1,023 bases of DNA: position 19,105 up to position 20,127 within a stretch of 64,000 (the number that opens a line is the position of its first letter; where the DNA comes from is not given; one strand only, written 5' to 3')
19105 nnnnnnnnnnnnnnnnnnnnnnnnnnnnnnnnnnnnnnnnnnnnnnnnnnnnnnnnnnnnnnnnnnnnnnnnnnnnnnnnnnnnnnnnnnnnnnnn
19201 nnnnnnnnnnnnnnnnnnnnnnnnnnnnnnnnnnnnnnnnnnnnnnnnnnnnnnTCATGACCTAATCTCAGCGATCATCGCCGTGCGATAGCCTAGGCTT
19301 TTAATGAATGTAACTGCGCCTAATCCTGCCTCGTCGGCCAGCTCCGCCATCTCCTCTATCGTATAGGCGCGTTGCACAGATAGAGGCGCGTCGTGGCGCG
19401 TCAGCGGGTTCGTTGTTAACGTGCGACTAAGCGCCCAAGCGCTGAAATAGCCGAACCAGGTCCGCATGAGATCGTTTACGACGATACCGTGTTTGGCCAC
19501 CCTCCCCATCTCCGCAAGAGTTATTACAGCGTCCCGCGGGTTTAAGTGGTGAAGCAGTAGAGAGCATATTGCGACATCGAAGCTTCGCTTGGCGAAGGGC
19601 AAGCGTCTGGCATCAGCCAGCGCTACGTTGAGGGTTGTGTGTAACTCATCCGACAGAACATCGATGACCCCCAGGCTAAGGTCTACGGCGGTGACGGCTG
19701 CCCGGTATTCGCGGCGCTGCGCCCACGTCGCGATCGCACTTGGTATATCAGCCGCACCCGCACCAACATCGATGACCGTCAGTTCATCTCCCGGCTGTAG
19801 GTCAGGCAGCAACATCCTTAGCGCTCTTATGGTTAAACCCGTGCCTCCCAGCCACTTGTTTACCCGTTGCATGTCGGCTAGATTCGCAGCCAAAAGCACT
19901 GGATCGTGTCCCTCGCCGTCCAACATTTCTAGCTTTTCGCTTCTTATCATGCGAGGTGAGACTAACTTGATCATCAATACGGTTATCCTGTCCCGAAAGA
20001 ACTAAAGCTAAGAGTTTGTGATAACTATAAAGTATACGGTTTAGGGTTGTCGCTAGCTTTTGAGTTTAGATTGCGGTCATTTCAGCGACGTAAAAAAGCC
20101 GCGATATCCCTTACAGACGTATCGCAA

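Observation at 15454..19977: Five-gene overlapping operon that looks like a prenylated-lipid or quinone-like biosynthetic pathway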

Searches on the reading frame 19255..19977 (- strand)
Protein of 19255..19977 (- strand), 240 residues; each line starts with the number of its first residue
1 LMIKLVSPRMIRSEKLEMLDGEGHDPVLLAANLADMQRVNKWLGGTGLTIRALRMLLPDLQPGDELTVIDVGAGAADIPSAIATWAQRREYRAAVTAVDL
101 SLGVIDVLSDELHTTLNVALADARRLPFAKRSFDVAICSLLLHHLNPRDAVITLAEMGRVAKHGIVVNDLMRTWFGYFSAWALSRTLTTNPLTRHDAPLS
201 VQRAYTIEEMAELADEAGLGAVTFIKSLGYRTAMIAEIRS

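Call 3: search_protein_families(library=pfam, proteins=[window:19255-19977:-], max_evalue=0.01)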
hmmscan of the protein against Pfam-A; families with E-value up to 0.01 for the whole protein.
window:19255-19977:- (240 aa): 6 families
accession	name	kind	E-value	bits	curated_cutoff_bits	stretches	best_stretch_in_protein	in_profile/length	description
PF13649.12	Methyltransf_25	-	2.4e-13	51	27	1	68-164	1-96/97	Methyltransferase domain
PF08241.18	Methyltransf_11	-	8.6e-13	49.2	21.2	1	70-164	2-90/95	Methyltransferase domain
PF08242.18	Methyltransf_12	-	1.1e-06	29.8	30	1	70-164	2-95/98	Methyltransferase domain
PF13847.12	Methyltransf_31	-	1.6e-05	25.1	27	1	64-166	3-107/145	Methyltransferase domain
PF01209.24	Ubie_methyltran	-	1.8e-05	24.7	20.1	1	66-166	49-148/233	ubiE/COQ5 methyltransferase family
PF13489.12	Methyltransf_23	-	0.00052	20.2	27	1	62-219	20-159/164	Methyltransferase domain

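Call 4: search_protein_families(library=ncbifam, proteins=[window:19255-19977:-], max_evalue=0.01)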
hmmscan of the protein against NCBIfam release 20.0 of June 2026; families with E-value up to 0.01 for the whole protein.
window:19255-19977:- (240 aa): 18 families
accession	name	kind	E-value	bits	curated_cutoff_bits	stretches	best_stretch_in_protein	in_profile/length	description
NF004851.0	PRK06202.1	equivalog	4.1e-40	137.7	243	1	12-216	10-213/237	hypothetical protein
NF001241.0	PRK00216.1-2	equivalog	1.8e-09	37.6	327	1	59-168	48-148/231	demethylmenaquinone methyltransferase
NF041255.1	mycofact_MftM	equivalog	2.1e-09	37.1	200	1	93-167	162-239/289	mycofactocin oligosaccharide methyltransferase MftM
NF045667.1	MTase_DVU1556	equivalog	7.7e-09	35.3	155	1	44-223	6-164/213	DVU_1556 family methyltransferase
TIGR01934.1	MenG_MenH_UbiE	subfamily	4.9e-08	32.5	158.35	1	59-165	34-137/223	ubiquinone/menaquinone biosynthesis methyltransferase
NF052510.1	methyltran_MpqE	exception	3.9e-07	29.7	335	1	39-164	21-146/234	methyl-plastoquinone biosynthesis methyltransferase MpqE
TIGR02072.1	BioC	equivalog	6.5e-07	29.4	184.95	1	63-164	33-128/244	malonyl-ACP O-methyltransferase BioC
NF001244.0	PRK00216.1-5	equivalog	1.2e-06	28.1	216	1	56-167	40-151/236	bifunctional demethylmenaquinone methyltransferase/2-methoxy-6-polyprenyl-1,4-benzoquinol methylase UbiE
NF001242.0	PRK00216.1-3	equivalog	1.5e-05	24.5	351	1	62-164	68-170/258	bifunctional demethylmenaquinone methyltransferase/2-methoxy-6-polyprenyl-1,4-benzoquinol methylase UbiE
NF001240.0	PRK00216.1-1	equivalog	2.1e-05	23.7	378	1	67-164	66-163/251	bifunctional demethylmenaquinone methyltransferase/2-methoxy-6-polyprenyl-1,4-benzoquinol methylase UbiE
NF043040.1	corrin_prot_MT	hypoth_equivalog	3.4e-05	23.4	180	1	65-164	42-142/216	corrinoid protein-associated methyltransferase CpaM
NF004452.0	PRK05785.1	equivalog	6.4e-05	22.5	207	1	65-166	52-143/228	hypothetical protein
NF007610.0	PRK10258.1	equivalog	9.2e-05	21.9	342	1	64-167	42-136/251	malonyl-ACP O-methyltransferase BioC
NF001243.0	PRK00216.1-4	equivalog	0.0001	21.7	235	1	59-167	44-149/237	demethylmenaquinone methyltransferase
TIGR01983.1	UbiG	equivalog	0.00031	20.1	102.95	1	63-184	48-168/228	bifunctional 2-polyprenyl-6-hydroxyphenol methylase/3-demethylubiquinol 3-O-methyltransferase UbiG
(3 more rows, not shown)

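Call 20: search_solved_structures(query=window:19255-19977:-, max_evalue=0.001)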
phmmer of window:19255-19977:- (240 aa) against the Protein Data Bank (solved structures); distinct sequences matched with E-value up to 0.001: 2.
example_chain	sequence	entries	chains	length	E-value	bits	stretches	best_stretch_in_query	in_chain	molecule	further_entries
9w6x_A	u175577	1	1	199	8.8e-05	25.3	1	57-164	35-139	YtkW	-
2p8j_A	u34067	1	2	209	0.00039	23.2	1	65-165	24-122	S-adenosylmethionine-dependent methyltransferase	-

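Call 28: search_dna_similar(query=window:19255-19977:-, collection=plasmids, mode=protein, max_rows=30, max_evalue=1e-8)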
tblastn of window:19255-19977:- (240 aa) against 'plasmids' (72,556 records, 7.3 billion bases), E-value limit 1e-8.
Records with a match: 23; places in all: 23; records where one place covers at least 80% of the query: 23.
Best place of each record, by identity: <60% 23.
By first word of the organism name: Sphingobium 12; Novosphingobium 4; Falsirhodobacter 1; Paludisphaera 1; Roseomonas 1; Paracoccus 1; Deinococcus 1; Psychrobacter 1; Paenibacillus 1.
By predicted mobility (MOB-suite, as given by PLSDB): non-mobilizable 21; mobilizable 1; conjugative 1.
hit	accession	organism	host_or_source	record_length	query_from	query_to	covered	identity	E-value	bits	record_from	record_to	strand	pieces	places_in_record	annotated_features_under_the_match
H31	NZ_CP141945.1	Novosphingobium sp. RL4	Rheum palmatum L.,Single ...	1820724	4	238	98%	28.9%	2e-13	77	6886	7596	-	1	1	none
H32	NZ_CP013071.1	Sphingobium indicum B90A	sugarcane rhizosphere soil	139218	11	231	92%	30.2%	7e-10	66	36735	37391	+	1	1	methyltransferase domain-containing protein | FAD-dependent monooxygenase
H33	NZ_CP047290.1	Falsirhodobacter algicola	Grateloupia sp.,single cell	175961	12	240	95%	28.8%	5e-14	78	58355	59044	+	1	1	methyltransferase domain-containing protein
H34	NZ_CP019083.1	Paludisphaera borealis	-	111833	12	224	89%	30.8%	1e-14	80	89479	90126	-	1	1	methyltransferase domain-containing protein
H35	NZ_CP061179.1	Roseomonas haemaphysalidis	tick,pure culture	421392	12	221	88%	31.2%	2e-10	67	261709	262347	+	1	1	methyltransferase domain-containing protein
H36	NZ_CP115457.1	Sphingobium yanoikuyae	cell culture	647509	12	219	87%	31.2%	4e-14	79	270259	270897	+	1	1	methyltransferase domain-containing protein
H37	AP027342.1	Sphingobium sp. TomTYG74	-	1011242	1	231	96%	28.1%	3e-9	64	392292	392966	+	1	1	hypothetical protein | delta(24)-sterol C-methyltransferase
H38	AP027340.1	Sphingobium sp. TomTYG73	-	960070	2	231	96%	28.0%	7e-10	66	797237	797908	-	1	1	hypothetical protein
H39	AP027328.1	Sphingobium sp. TomTYG64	-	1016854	2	234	97%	27.2%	9e-9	62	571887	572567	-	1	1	hypothetical protein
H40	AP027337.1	Sphingobium sp. TomTYG72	-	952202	1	231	96%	27.5%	4e-9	64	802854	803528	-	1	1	hypothetical protein | delta(24)-sterol C-methyltransferase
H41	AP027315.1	Sphingobium sp. TomMM15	-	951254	2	231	96%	27.6%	1e-9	65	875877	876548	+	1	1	hypothetical protein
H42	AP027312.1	Sphingobium sp. TomMM7A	-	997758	2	231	96%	27.6%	1e-9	65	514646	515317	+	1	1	hypothetical protein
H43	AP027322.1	Sphingobium sp. TomTYG43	-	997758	2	231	96%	27.6%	1e-9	65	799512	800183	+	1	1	hypothetical protein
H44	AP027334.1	Sphingobium sp. TomTYG71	-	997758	2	231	96%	27.6%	1e-9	65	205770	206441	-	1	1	hypothetical protein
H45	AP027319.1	Sphingobium sp. TomTYG42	-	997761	2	231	96%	27.6%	1e-9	65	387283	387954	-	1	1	hypothetical protein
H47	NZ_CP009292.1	Novosphingobium pentaromativorans US6-1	mud sediment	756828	11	231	92%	28.4%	9e-18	89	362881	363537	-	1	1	methyltransferase domain-containing protein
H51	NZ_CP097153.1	Deinococcus sp. QL22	-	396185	13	214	84%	26.3%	5e-9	63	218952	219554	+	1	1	class I SAM-dependent methyltransferase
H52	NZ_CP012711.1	Psychrobacter urativorans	cell culture,soil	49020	12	219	87%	25.0%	3e-10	67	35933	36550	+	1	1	methyltransferase domain-containing protein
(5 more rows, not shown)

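Call 29: get_annotated_region(hit=H34, flank=5000)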
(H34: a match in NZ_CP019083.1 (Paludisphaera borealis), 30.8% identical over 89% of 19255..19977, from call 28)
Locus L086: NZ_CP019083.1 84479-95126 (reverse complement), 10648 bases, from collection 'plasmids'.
description: Paludisphaera borealis strain PX4 plasmid PALBO1, complete sequence
organism: Paludisphaera borealis (NCBI taxid 1387353)
taxonomy: Bacteria; Planctomycetota; Planctomycetia; Isosphaerales; Isosphaeraceae; Paludisphaera; Paludisphaera borealis
host: -; source: -; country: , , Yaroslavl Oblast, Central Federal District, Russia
typing (MOB-suite, as given by PLSDB): non-mobilizable; replicon rep_cluster_171
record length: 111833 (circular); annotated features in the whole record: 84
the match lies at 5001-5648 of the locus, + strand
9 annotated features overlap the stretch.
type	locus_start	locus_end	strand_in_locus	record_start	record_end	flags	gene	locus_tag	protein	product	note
CDS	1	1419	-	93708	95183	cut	-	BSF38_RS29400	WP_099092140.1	sigma-54 dependent transcriptional regulator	GO:0006355 - regulation of DNA-templated transcription [Evidence IEA]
CDS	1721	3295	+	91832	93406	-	-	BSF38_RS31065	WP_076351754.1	PAS domain-containing sensor histidine kinase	-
CDS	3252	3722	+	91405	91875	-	-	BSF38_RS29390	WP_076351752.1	response regulator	-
CDS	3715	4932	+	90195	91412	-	-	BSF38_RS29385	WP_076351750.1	hybrid sensor histidine kinase/response regulator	-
CDS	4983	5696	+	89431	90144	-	-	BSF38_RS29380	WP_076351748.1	methyltransferase domain-containing protein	-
CDS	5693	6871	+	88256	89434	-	-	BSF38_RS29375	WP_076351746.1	NAD(P)/FAD-dependent oxidoreductase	-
CDS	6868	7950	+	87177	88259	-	-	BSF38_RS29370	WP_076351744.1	type III polyketide synthase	-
CDS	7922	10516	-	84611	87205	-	-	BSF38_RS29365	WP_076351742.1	serine/threonine-protein kinase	GO:0006468 - protein phosphorylation [Evidence IEA]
CDS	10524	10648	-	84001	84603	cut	-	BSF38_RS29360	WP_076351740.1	sigma-70 family RNA polymerase sigma factor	GO:0006352 - DNA-templated transcription initiation [Evidence IEA]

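Call 30: get_annotated_region(hit=H47, flank=5000)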
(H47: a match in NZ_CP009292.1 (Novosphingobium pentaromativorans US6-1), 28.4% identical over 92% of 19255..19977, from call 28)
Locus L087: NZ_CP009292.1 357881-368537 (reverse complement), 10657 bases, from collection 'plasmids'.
description: Novosphingobium pentaromativorans US6-1 plasmid pLA3, complete sequence
organism: Novosphingobium pentaromativorans US6-1 (NCBI taxid 1088721)
taxonomy: Bacteria; Pseudomonadota; Alphaproteobacteria; Sphingomonadales; Sphingomonadaceae; Novosphingobium; Novosphingobium pentaromativorans; Novosphingobium pentaromativorans US6-1
host: -; source: mud sediment; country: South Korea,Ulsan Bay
typing (MOB-suite, as given by PLSDB): non-mobilizable
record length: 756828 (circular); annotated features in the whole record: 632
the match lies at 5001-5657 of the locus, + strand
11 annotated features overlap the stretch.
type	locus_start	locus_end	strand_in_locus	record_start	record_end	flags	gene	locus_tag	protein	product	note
CDS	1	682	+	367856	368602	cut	-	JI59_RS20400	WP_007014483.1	hypothetical protein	-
CDS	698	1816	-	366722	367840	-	-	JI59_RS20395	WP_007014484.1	FAD-dependent monooxygenase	-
CDS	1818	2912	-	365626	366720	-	-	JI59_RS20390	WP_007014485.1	type III polyketide synthase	-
CDS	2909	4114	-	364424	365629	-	-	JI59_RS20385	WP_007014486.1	beta-ketoacyl-[acyl-carrier-protein] synthase family protein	GO:0006633 - fatty acid biosynthetic process [Evidence IEA]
CDS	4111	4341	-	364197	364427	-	-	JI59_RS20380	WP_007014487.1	phosphopantetheine-binding protein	-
CDS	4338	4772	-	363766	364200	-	-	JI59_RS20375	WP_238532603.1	DUF2147 domain-containing protein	-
CDS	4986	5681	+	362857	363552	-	-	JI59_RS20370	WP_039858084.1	methyltransferase domain-containing protein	-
CDS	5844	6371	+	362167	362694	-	-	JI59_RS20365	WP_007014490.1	RNA polymerase sigma factor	GO:0006352 - DNA-templated transcription initiation [Evidence IEA]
CDS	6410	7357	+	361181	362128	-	-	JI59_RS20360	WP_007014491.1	FecR domain-containing protein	-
CDS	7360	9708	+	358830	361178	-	-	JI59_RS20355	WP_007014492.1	TonB-dependent receptor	-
CDS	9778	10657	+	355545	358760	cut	-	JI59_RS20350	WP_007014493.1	autotransporter outer membrane beta-barrel domain-containing protein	-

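Call 31: get_annotated_region(hit=H33, flank=5000)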
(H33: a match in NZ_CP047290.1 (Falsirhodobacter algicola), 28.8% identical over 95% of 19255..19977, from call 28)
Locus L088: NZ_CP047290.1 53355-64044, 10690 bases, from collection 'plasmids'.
description: Falsirhodobacter algicola strain PG104 plasmid unnamed1, complete sequence
organism: Falsirhodobacter algicola (NCBI taxid 2692330)
taxonomy: Bacteria; Pseudomonadota; Alphaproteobacteria; Rhodobacterales; Paracoccaceae; Falsirhodobacter; Falsirhodobacter algicola
host: -; source: Grateloupia sp.,single cell; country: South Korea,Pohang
typing (MOB-suite, as given by PLSDB): non-mobilizable
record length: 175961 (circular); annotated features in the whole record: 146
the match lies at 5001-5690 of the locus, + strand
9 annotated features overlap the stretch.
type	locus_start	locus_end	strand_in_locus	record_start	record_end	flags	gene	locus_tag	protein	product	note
CDS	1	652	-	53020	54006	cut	-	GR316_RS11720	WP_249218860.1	iron ABC transporter permease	GO:0006826 - iron ion transport [Evidence IEA]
CDS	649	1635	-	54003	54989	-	-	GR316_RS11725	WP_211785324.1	iron-siderophore ABC transporter substrate-binding protein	GO:0015891 - siderophore transport [Evidence IEA]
CDS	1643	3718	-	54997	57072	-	-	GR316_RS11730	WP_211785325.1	TonB-dependent siderophore receptor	GO:0015891 - siderophore transport [Evidence IEA]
CDS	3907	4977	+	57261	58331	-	-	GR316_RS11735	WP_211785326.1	type III polyketide synthase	-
CDS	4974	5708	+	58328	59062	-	-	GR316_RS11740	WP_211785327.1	methyltransferase domain-containing protein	-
CDS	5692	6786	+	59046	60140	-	-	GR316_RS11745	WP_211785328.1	FAD-dependent monooxygenase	-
CDS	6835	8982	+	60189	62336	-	-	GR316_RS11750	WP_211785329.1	histidine kinase dimerization/phosphoacceptor domain -containing protein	-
CDS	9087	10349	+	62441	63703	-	-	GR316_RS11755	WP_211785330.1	aromatic acid/H+ symport family MFS transporter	GO:0055085 - transmembrane transport [Evidence IEA]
CDS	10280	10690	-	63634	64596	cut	xdhC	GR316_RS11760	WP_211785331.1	xanthine dehydrogenase accessory protein XdhC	GO:0065003 - protein-containing complex assembly [Evidence IEA]; GO:0009115 - xanthine catabolic process [Evidence IEA]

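Call 34: search_protein_families(library=ncbifam, proteins=[L086:4983-5696:+, L086:5693-6871:+, L087:4986-5681:+, L087:698-1816:-, L087:2909-4114:-, L088:4974-5708:+, L088:5692-6786:+], max_evalue=1e-10)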
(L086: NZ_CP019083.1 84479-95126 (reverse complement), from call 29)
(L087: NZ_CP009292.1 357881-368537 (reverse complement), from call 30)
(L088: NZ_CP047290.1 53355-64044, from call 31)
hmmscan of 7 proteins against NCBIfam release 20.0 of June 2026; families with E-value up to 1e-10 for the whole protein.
L086:4983-5696:+ (237 aa): 1 family
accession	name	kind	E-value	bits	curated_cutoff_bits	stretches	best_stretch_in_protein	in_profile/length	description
NF004851.0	PRK06202.1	equivalog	4.9e-69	232.4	243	1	6-236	9-231/237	hypothetical protein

L086:5693-6871:+ (392 aa): 9 families
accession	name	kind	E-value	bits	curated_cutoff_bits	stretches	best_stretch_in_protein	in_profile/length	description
TIGR02032.1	GG-red-SF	subfamily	2.2e-33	116.2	158.8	1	16-311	1-292/297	geranylgeranyl reductase family protein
NF045655.1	MkRedMenJ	equivalog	1.8e-19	70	700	1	15-165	4-158/406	menaquinone reductase MenJ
NF049967.1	QhpG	equivalog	3.8e-19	68.9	240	1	18-312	1-282/423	flavin-dependent monooxygenase QhpG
NF041080.1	DGGGPL_reductase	equivalog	4.6e-15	55.4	580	0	16-168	2-157/447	digeranylgeranylglycerophospholipid reductase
TIGR02023.1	BchP-ChlP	subfamily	2e-13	50.1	343.3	0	17-164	2-146/388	geranylgeranyl diphosphate reductase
NF041160.1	DGGPL_Thplmales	equivalog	9.4e-13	47.8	780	0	15-61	3-50/396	digeranylgeranylglycerophospholipid reductase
NF004829.0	PRK06183.1-3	subfamily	1.6e-11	43.7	390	0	12-72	5-65/520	bifunctional 3-(3-hydroxy-phenyl)propionate/3-hydroxycinnamic acid hydroxylase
NF033113.0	halo_ClmS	equivalog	2e-11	43.1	900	0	17-72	4-58/570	chloramphenicol-biosynthetic FADH2-dependent halogenase CmlS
NF008519.0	PRK11445.1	equivalog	8.8e-11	41.6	303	0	15-72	3-63/355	FAD-binding protein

L087:4986-5681:+ (231 aa): 1 family
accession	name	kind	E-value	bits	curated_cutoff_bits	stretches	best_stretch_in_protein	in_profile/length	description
NF004851.0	PRK06202.1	equivalog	3.5e-44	151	243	1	7-226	10-226/237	hypothetical protein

L087:698-1816:- (372 aa): 2 families
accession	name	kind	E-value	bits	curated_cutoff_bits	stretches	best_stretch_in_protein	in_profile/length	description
TIGR02032.1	GG-red-SF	subfamily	7.7e-22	78.3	158.8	1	3-296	2-294/297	geranylgeranyl reductase family protein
NF049967.1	QhpG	equivalog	2.1e-14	53.3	240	1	5-309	2-300/423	flavin-dependent monooxygenase QhpG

L087:2909-4114:- (401 aa): 19 families
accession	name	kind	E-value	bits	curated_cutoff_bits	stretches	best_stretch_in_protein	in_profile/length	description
TIGR03150.1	fabF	equivalog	1.8e-101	339.8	493.75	1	3-397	1-405/407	beta-ketoacyl-ACP synthase II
NF005589.0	PRK07314.1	subfamily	8.6e-99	331.1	387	1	2-399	3-410/413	beta-ketoacyl-ACP synthase II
NF004970.0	PRK06333.1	subfamily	6e-89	298.8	525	1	2-397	3-418/424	beta-ketoacyl-ACP synthase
NF006274.0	PRK08439.1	equivalog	1.6e-73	247.9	621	1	3-400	2-405/406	beta-ketoacyl-ACP synthase II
NF006587.0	PRK09116.1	equivalog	2.1e-70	237.6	470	1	3-399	2-405/408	beta-ketoacyl-ACP synthase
NF006618.0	PRK09185.1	subfamily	1e-65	222.4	407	1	3-397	3-389/394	beta-ketoacyl-ACP synthase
NF006434.0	PRK08722.1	equivalog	3.9e-64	217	759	1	2-399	3-412/414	beta-ketoacyl-ACP synthase II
NF005935.0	PRK07967.1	equivalog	6.2e-63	213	630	1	3-400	2-403/406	beta-ketoacyl-ACP synthase I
NF058662.1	cispenta_AmcF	equivalog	2.4e-61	207.8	325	1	5-397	2-366/369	cispentacin biosynthesis acyltransferase subunit AmcF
NF005076.0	PRK06501.1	equivalog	7.6e-61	206.3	629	1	3-397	11-419/425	beta-ketoacyl-ACP synthase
NF005916.1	PRK07910.1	equivalog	1.9e-59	201.7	560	1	4-396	13-413/418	KasA/KasB family beta-ketoacyl-ACP synthase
NF005490.0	PRK07103.1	equivalog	2.8e-55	188.1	445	1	2-397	3-409/414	polyketide beta-ketoacyl:acyl carrier protein synthase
NF004618.0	PRK05952.1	equivalog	9.8e-54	182.7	455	1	4-397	3-379/384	beta-ketoacyl-ACP synthase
NF040607.1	mycolic_Pks13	equivalog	1.6e-35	122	2100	1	68-361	184-477/1680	polyketide synthase Pks13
NF045894.1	PKS_plus_SDR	equivalog_domain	8.6e-35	119.7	1740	1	68-357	86-374/1515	type I polyketide synthase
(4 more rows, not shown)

L088:4974-5708:+ (244 aa): 1 family
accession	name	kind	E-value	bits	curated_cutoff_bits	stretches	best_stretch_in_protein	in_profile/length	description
NF004851.0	PRK06202.1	equivalog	1.8e-41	142.1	243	1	8-236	8-229/237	hypothetical protein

L088:5692-6786:+ (364 aa): 3 families
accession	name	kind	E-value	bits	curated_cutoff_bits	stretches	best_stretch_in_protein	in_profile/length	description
TIGR02032.1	GG-red-SF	subfamily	1.4e-29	103.7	158.8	1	6-296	2-296/297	geranylgeranyl reductase family protein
NF049967.1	QhpG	equivalog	1.9e-20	73.2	240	1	7-294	1-283/423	flavin-dependent monooxygenase QhpG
NF045655.1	MkRedMenJ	equivalog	2.1e-17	63.1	700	1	2-149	2-157/406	menaquinone reductase MenJ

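Call 73: get_annotated_region(hit=H51, flank=4000)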
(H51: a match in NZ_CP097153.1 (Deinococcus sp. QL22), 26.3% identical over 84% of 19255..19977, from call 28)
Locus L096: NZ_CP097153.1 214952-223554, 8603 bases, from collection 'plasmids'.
description: Deinococcus sp. QL22 plasmid unnamed3, complete sequence
organism: Deinococcus sp. QL22 (NCBI taxid 2939437)
taxonomy: Bacteria; Deinococcota; Deinococci; Deinococcales; Deinococcaceae; Deinococcus; Deinococcus sp. QL22
host: -; source: -; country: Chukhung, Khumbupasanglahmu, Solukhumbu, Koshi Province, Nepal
typing (MOB-suite, as given by PLSDB): non-mobilizable
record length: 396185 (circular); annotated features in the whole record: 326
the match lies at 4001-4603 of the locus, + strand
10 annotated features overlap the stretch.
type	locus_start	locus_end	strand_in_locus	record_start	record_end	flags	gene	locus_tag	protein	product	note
CDS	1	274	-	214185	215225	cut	rfbB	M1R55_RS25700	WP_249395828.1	dTDP-glucose 4,6-dehydratase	GO:0019305 - dTDP-rhamnose biosynthetic process [Evidence IEA]; GO:0009243 - O antigen biosynthetic process [Evidence ...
CDS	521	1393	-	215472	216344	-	-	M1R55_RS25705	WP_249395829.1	hypothetical protein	-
CDS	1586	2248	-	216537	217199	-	-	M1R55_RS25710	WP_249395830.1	hypothetical protein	-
CDS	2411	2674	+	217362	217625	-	-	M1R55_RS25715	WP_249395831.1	hypothetical protein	-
CDS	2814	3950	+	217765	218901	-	-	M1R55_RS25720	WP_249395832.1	3-oxoacyl-[acyl-carrier-protein] synthase III C-terminal domain-containing protein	-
CDS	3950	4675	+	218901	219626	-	-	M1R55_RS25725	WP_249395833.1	class I SAM-dependent methyltransferase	-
CDS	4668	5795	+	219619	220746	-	-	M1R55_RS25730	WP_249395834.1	NAD(P)/FAD-dependent oxidoreductase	-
CDS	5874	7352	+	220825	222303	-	-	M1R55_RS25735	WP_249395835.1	serine hydrolase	-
CDS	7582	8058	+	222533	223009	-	-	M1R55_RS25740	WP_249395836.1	hypothetical protein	-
CDS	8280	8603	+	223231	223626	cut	-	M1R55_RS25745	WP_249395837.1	hypothetical protein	-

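Call 74: get_annotated_region(hit=H52, flank=4000)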
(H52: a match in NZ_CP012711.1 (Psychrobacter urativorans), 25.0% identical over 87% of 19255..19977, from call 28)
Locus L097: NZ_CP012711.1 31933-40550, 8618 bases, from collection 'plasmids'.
description: Psychrobacter urativorans strain R310.10B plasmid 5, complete sequence
organism: Psychrobacter urativorans (NCBI taxid 45610)
taxonomy: Bacteria; Pseudomonadota; Gammaproteobacteria; Moraxellales; Moraxellaceae; Psychrobacter; Psychrobacter urativorans
host: -; source: cell culture,soil; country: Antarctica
typing (MOB-suite, as given by PLSDB): non-mobilizable; replicon rep_cluster_1214
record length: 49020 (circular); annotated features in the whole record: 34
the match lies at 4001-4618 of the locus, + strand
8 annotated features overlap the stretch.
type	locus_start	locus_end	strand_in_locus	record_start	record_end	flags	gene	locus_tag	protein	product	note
CDS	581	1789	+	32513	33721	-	-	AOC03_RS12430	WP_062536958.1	DUF4010 domain-containing protein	-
CDS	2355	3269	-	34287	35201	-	-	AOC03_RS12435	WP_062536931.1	hypothetical protein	-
CDS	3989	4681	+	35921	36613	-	-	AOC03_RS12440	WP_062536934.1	methyltransferase domain-containing protein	-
CDS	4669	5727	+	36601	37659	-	-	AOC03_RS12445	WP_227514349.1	FAD-dependent oxidoreductase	-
CDS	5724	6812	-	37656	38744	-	-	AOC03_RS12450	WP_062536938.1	type III polyketide synthase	-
CDS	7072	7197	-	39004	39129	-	-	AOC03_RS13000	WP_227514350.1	hypothetical protein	-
CDS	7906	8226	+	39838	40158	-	-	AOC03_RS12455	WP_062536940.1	hypothetical protein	-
CDS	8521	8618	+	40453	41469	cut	-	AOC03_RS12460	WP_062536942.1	hypothetical protein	-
